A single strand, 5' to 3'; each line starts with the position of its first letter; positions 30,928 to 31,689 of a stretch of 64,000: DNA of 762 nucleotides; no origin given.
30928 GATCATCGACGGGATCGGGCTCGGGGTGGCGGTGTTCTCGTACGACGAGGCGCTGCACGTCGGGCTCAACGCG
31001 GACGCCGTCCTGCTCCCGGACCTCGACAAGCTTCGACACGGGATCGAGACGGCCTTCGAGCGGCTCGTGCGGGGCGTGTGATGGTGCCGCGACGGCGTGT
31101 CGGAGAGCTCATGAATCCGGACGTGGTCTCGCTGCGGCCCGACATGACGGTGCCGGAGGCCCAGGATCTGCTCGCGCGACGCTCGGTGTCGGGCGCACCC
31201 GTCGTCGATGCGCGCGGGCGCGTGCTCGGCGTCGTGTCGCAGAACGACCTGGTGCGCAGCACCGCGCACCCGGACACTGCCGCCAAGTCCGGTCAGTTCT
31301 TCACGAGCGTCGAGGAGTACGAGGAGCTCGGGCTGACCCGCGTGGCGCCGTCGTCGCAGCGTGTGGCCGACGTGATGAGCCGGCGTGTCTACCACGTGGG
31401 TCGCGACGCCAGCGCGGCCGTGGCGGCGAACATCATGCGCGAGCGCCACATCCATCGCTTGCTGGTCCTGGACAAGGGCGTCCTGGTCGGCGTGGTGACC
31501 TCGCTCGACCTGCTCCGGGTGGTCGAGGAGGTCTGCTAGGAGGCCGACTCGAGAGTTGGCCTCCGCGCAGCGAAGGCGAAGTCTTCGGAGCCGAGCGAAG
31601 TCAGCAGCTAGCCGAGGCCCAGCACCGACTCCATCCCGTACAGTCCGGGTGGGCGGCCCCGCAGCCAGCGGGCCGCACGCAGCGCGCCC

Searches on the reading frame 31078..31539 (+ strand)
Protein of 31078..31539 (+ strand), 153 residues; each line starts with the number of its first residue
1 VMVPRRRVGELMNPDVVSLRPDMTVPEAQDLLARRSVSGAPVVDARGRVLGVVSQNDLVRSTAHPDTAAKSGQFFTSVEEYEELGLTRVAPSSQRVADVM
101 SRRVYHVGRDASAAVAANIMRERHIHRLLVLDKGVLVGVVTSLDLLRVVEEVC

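Call 10: search_protein_families(library=pfam, proteins=[window:31078-31539:+])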
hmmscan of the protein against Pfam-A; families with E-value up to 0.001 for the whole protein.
window:31078-31539:+ (153 aa): 1 family
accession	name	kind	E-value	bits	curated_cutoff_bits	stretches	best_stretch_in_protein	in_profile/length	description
PF00571.33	CBS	-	5.8e-29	100.6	24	2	8-61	1-54/57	CBS domain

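Call 27: search_protein_families(library=ncbifam, proteins=[window:31078-31539:+])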
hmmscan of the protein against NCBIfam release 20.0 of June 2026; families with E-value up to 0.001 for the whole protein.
window:31078-31539:+ (153 aa): 24 families
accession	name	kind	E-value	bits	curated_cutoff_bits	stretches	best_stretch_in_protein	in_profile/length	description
NF011447.0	PRK14869.2-3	equivalog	6.6e-11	41.5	522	2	7-62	69-124/540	putative manganese-dependent inorganic diphosphatase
TIGR01302.1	IMP_dehydrog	equivalog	2.6e-10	39.8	481.5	1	7-70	144-208/450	IMP dehydrogenase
NF041552.1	TF_PrdR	equivalog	6.5e-10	38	795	1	93-147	69-123/577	sigma-54 dependent transcriptional regulator PrdR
NF008141.0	PRK10892.1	equivalog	2.1e-09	37.1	505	1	93-148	270-325/328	arabinose-5-phosphate isomerase KdsD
NF053603.1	HhpR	exception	2.4e-09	36.8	520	1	3-61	219-277/282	CBS domain-containing high hydrostatic pressure regulator HhpR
TIGR00393.1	kpsF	subfamily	1.4e-08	34.6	203.7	0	6-53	220-267/268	KpsF/GutQ family sugar-phosphate isomerase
NF005869.0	PRK07807.1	equivalog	1.9e-08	33.8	549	1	7-69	149-211/479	GuaB1 family IMP dehydrogenase-related protein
TIGR01137.1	cysta_beta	equivalog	2.5e-08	33.1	510.25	1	7-148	339-455/457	cystathionine beta-synthase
NF011449.0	PRK14869.2-5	equivalog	3.2e-08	33.1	411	1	7-58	68-120/451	putative manganese-dependent inorganic diphosphatase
NF011442.0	PRK14869.1-4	equivalog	4.3e-08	32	400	0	94-148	70-125/543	putative manganese-dependent inorganic diphosphatase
NF011446.0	PRK14869.2-2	equivalog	4.4e-08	32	601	1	7-63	77-133/576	putative manganese-dependent inorganic diphosphatase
NF011443.0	PRK14869.1-5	equivalog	5.8e-08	31.6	335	0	7-63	70-126/546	putative manganese-dependent inorganic diphosphatase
NF052358.1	GMPRedGuaB1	equivalog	1.3e-06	27.9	675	1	7-67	149-209/479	GMP reductase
NF011441.0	PRK14869.1-3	equivalog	1.3e-06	27.3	753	0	8-61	70-123/548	putative manganese-dependent inorganic diphosphatase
NF008581.0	PRK11543.1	equivalog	1.4e-06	27.6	481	1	7-60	264-317/321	arabinose-5-phosphate isomerase GutQ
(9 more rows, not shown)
